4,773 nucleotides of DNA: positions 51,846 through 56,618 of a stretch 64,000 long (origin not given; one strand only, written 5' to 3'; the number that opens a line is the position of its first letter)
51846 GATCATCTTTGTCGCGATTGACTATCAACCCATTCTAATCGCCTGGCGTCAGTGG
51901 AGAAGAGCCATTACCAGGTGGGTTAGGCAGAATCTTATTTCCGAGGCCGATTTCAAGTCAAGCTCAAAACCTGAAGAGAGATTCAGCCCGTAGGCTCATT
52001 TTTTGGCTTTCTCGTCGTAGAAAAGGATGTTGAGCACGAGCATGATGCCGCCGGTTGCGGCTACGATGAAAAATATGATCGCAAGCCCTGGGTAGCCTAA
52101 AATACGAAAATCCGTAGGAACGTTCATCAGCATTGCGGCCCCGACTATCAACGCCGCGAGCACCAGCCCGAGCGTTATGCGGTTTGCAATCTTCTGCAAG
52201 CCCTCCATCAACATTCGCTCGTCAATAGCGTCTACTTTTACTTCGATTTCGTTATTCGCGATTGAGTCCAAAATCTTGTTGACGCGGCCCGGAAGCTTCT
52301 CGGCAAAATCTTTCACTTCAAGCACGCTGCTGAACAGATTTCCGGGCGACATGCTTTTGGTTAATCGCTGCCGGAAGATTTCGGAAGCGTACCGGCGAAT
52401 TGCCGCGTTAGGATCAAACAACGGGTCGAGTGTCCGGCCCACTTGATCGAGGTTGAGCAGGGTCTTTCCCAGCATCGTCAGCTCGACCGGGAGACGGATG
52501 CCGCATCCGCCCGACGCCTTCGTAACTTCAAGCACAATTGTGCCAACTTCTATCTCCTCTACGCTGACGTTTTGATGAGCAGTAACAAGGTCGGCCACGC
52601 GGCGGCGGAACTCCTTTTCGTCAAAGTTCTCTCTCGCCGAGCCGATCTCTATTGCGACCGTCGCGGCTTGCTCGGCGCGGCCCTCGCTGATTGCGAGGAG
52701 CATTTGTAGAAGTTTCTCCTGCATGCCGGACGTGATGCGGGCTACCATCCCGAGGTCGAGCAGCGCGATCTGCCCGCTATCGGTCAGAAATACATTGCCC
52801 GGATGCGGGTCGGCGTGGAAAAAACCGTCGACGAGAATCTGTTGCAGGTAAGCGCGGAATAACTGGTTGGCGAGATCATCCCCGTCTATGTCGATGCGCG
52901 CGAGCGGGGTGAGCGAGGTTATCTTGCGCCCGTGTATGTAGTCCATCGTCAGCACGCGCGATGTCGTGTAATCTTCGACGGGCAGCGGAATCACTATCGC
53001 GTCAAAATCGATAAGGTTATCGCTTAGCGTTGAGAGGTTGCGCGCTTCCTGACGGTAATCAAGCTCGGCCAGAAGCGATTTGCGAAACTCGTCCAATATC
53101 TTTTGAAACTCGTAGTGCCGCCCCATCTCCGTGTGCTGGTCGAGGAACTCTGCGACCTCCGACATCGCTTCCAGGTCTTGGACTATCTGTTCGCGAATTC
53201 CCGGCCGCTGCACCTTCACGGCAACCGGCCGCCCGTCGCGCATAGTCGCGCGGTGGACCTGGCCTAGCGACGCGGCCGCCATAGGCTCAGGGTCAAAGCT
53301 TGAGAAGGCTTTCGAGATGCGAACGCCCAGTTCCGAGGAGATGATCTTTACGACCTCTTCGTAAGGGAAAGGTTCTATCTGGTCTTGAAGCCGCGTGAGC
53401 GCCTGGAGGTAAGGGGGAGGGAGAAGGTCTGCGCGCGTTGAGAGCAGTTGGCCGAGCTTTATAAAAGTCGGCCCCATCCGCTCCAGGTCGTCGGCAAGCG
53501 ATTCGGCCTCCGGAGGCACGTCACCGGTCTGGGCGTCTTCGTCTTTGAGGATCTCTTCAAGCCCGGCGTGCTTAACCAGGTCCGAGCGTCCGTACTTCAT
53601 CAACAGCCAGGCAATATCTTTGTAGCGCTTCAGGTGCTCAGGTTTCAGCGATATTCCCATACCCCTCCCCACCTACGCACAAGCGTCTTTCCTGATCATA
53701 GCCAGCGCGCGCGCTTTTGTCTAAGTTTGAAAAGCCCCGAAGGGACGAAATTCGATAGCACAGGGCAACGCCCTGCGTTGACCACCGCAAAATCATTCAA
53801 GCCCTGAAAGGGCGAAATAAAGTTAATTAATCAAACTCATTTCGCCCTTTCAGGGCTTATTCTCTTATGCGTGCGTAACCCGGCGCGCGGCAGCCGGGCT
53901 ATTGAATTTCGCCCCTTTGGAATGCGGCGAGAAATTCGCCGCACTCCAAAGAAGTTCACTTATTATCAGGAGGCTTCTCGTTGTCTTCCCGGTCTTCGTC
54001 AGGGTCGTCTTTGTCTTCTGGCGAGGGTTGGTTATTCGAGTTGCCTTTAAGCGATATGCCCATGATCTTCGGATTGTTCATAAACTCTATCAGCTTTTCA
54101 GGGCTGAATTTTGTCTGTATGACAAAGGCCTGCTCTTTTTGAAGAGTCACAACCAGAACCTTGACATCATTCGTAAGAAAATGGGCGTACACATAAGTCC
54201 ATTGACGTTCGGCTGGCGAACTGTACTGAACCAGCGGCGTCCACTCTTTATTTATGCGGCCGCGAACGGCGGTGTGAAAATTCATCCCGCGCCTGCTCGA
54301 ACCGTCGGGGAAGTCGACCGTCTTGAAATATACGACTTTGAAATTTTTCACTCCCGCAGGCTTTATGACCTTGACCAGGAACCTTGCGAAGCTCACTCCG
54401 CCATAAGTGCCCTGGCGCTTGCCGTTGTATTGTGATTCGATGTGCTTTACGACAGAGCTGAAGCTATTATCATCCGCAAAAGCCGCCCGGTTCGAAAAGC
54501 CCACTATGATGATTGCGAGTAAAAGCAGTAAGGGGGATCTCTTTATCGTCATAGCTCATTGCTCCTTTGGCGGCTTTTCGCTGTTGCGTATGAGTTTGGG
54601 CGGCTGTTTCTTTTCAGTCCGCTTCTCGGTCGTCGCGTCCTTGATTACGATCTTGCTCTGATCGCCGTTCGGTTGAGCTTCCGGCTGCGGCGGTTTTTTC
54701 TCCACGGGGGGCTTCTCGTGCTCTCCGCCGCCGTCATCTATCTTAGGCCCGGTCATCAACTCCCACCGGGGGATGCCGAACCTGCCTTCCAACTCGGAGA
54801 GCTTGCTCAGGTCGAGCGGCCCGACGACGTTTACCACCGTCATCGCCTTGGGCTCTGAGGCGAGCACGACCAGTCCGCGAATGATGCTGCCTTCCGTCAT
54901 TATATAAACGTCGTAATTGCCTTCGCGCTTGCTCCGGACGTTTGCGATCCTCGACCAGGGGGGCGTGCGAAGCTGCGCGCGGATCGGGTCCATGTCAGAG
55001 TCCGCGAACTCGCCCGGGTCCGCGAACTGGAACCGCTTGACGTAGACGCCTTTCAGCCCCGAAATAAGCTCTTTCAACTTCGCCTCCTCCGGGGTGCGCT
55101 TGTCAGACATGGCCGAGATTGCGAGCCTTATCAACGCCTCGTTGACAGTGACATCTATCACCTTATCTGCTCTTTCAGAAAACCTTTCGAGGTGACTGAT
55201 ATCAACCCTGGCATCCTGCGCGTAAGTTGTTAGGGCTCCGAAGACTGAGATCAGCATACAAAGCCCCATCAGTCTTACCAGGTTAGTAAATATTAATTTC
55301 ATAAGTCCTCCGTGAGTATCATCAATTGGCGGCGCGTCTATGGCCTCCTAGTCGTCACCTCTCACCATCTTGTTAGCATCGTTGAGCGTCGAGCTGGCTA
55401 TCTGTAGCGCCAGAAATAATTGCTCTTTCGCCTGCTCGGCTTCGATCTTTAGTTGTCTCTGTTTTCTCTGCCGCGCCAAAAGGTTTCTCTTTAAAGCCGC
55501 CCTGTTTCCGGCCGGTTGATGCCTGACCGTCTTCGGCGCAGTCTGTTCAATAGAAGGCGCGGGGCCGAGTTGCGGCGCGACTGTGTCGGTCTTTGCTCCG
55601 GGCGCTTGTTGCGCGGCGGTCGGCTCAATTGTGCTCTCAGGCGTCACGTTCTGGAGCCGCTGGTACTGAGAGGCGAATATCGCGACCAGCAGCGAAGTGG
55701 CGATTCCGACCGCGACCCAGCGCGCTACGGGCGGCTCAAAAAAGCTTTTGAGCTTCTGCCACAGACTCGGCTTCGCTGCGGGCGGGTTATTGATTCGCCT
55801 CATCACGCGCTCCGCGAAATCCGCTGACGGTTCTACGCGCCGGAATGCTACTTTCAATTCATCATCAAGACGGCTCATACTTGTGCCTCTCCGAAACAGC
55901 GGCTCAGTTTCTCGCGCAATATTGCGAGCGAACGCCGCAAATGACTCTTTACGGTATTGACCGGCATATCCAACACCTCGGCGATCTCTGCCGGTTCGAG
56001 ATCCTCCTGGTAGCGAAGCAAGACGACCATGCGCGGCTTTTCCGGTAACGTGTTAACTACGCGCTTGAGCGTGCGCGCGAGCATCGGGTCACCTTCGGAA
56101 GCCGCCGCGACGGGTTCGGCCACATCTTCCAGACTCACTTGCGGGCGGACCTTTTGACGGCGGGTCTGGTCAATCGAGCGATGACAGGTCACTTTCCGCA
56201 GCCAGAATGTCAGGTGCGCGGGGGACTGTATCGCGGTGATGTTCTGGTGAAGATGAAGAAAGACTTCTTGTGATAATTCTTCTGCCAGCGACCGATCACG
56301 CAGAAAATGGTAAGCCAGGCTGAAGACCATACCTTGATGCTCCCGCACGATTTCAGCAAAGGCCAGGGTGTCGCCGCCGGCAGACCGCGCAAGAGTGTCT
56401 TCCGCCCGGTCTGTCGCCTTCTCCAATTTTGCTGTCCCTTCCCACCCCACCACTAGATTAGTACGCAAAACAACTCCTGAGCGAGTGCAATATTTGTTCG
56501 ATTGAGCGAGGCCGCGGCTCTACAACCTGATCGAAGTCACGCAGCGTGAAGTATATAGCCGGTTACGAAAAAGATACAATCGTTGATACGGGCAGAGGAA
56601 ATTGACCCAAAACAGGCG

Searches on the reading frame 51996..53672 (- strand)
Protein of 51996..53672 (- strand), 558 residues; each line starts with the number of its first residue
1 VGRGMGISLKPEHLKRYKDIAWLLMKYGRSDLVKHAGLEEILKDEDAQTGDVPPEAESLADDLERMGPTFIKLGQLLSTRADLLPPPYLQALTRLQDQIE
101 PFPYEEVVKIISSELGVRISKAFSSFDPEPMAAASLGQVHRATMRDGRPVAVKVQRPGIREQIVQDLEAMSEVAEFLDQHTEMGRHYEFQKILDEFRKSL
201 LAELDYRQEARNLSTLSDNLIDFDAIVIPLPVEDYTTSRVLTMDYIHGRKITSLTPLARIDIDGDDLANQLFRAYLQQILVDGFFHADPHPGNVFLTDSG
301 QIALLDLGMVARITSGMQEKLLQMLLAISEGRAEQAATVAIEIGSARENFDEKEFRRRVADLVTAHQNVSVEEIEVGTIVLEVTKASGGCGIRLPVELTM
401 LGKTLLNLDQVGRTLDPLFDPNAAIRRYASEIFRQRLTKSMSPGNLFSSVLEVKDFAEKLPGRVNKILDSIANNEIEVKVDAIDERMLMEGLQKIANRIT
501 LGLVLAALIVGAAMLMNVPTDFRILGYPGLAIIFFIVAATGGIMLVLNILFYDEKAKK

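Call 60: search_protein_families(library=pfam, proteins=[window:51996-53672:-], max_evalue=0.0001)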
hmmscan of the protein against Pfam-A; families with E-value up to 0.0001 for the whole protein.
window:51996-53672:- (558 aa): 1 family
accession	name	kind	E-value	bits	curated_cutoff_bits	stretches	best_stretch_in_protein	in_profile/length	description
PF03109.22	ABC1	-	6.1e-77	258.5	22.9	1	94-336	1-240/244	ABC1 atypical kinase-like domain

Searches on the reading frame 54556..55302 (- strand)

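Call 61: search_protein_families(library=pfam, proteins=[window:54556-55302:-], max_evalue=0.0001)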
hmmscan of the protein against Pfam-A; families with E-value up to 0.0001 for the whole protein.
window:54556-55302:- (248 aa): 1 family
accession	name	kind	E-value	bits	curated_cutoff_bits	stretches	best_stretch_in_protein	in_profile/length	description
PF14060.11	DUF4252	-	1.2e-13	51.8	23.9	1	44-171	3-125/125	Domain of unknown function (DUF4252)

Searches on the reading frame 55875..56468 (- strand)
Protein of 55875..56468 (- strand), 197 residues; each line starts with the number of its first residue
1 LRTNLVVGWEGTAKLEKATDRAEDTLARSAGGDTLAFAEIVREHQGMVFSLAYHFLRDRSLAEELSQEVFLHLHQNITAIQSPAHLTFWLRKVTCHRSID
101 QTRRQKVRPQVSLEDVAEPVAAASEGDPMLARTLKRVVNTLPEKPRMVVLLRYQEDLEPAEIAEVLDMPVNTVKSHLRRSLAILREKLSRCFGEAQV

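Call 61: search_protein_families(library=pfam, proteins=[window:55875-56468:-], max_evalue=0.0001)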
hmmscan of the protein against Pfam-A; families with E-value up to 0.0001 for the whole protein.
window:55875-56468:- (197 aa): 3 families
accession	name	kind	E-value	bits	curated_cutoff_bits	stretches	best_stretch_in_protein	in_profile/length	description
PF08281.18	Sigma70_r4_2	-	1.6e-15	56.9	25.7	1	134-182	4-52/54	Sigma-70, region 4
PF04542.20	Sigma70_r2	-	2.9e-11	43.4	24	1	40-106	1-69/71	Sigma-70 region 2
PF04545.22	Sigma70_r4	-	2.1e-10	40.4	24.1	1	139-186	3-50/50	Sigma-70, region 4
